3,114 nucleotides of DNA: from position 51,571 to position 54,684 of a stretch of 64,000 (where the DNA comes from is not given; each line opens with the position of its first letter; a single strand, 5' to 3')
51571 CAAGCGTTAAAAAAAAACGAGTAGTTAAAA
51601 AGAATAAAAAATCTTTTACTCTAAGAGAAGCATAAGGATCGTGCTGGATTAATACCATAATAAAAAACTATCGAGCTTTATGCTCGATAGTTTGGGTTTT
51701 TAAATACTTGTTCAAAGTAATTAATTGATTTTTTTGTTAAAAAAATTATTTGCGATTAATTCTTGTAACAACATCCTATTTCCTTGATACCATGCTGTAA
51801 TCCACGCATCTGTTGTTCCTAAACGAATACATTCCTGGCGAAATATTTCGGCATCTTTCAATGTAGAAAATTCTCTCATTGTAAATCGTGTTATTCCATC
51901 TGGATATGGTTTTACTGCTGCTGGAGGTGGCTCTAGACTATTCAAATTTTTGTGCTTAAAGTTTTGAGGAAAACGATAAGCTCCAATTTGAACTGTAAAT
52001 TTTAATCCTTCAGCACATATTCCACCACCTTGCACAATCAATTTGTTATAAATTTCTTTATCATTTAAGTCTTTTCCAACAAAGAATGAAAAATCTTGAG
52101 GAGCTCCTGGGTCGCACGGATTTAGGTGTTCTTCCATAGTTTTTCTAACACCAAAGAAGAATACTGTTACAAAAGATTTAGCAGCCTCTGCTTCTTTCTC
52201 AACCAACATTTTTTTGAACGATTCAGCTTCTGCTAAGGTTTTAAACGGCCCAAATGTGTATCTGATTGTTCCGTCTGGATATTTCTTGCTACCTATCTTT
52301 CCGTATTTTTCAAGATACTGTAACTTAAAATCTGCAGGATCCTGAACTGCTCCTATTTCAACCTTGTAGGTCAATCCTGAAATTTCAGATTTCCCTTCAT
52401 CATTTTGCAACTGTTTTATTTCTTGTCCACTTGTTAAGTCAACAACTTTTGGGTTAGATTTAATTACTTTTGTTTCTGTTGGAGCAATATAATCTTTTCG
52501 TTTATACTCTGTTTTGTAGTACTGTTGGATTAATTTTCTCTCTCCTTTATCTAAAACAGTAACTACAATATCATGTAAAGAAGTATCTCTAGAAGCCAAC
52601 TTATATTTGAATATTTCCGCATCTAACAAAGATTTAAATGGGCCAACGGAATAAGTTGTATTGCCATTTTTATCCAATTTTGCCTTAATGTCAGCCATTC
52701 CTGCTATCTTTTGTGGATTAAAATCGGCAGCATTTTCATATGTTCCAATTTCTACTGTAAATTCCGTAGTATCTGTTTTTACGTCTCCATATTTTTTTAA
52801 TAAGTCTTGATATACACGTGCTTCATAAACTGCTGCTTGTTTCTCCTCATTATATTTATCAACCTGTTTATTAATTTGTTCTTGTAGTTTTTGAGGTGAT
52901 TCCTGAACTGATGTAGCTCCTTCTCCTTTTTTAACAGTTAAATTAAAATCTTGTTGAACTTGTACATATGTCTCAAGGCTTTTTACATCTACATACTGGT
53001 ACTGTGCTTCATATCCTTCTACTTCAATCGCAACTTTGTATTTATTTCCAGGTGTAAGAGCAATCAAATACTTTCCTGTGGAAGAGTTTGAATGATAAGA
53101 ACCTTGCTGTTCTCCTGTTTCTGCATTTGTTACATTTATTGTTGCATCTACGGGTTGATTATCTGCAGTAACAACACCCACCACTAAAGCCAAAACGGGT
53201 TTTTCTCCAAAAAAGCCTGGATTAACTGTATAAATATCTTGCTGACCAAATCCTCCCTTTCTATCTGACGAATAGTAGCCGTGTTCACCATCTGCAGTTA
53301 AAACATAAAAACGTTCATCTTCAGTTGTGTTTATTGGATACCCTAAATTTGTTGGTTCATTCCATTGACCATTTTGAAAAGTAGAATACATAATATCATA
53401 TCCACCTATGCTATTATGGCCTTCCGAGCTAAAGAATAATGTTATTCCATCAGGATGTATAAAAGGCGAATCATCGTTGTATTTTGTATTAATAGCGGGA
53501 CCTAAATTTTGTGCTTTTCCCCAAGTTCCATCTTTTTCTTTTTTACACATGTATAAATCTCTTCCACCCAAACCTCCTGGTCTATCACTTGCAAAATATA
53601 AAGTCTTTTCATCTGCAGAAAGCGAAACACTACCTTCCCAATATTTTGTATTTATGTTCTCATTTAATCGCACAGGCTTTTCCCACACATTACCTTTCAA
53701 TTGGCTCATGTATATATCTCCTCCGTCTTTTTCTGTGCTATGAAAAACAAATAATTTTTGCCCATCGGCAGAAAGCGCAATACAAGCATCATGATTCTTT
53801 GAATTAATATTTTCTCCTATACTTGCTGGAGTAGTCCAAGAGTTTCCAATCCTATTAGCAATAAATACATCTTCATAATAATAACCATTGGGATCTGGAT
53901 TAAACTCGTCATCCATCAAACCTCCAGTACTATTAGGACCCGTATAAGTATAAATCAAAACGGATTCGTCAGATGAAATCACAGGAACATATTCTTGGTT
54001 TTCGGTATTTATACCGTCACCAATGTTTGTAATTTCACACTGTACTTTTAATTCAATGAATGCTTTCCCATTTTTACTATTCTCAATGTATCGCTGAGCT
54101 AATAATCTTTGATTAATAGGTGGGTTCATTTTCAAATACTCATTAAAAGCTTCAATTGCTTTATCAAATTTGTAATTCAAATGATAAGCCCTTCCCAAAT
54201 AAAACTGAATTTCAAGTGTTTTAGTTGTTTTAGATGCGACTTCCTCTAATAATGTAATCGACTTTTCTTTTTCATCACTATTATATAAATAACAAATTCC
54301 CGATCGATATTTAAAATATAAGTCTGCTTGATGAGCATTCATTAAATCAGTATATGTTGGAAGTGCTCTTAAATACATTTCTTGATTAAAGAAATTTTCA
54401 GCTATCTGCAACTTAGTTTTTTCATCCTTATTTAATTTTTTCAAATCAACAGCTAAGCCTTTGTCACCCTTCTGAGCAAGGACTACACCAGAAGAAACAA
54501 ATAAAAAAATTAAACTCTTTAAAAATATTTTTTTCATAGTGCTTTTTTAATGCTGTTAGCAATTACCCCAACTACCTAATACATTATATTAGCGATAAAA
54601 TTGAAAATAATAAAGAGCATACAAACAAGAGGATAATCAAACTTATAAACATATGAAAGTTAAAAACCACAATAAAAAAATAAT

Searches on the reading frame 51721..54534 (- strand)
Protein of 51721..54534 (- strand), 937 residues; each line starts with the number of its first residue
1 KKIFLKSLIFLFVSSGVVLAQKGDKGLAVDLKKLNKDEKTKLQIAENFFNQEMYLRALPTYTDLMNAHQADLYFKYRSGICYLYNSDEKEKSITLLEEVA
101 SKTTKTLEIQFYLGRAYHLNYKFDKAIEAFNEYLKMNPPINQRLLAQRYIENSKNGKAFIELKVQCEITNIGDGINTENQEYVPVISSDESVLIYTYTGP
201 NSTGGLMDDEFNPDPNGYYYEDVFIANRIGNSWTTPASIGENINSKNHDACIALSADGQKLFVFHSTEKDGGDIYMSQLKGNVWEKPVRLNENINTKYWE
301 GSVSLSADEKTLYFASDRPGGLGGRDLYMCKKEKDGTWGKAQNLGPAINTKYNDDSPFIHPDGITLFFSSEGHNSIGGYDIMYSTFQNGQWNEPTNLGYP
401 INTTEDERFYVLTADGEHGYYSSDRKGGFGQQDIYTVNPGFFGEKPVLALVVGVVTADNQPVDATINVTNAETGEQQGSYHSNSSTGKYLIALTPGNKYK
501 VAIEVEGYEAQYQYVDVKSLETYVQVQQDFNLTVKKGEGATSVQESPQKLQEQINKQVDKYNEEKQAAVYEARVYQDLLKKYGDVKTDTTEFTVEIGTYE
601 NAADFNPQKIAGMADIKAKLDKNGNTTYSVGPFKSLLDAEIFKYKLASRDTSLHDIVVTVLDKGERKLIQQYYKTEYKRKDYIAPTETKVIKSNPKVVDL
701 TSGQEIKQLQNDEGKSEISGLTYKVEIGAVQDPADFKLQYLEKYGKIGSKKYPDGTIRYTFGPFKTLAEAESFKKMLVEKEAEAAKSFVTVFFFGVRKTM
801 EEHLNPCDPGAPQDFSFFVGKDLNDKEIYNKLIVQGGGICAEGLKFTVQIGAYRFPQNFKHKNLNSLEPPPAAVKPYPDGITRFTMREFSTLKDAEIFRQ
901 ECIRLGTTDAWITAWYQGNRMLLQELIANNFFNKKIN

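Call 95: search_protein_families(library=pfam, proteins=[window:51721-54534:-], max_evalue=0.00001)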
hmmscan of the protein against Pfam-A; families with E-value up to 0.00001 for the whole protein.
window:51721-54534:- (937 aa): 1 family
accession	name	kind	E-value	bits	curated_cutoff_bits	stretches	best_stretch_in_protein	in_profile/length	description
PF07676.18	PD40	-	1.5e-22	79.4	20.9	2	344-381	1-36/38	WD40-like Beta Propeller Repeat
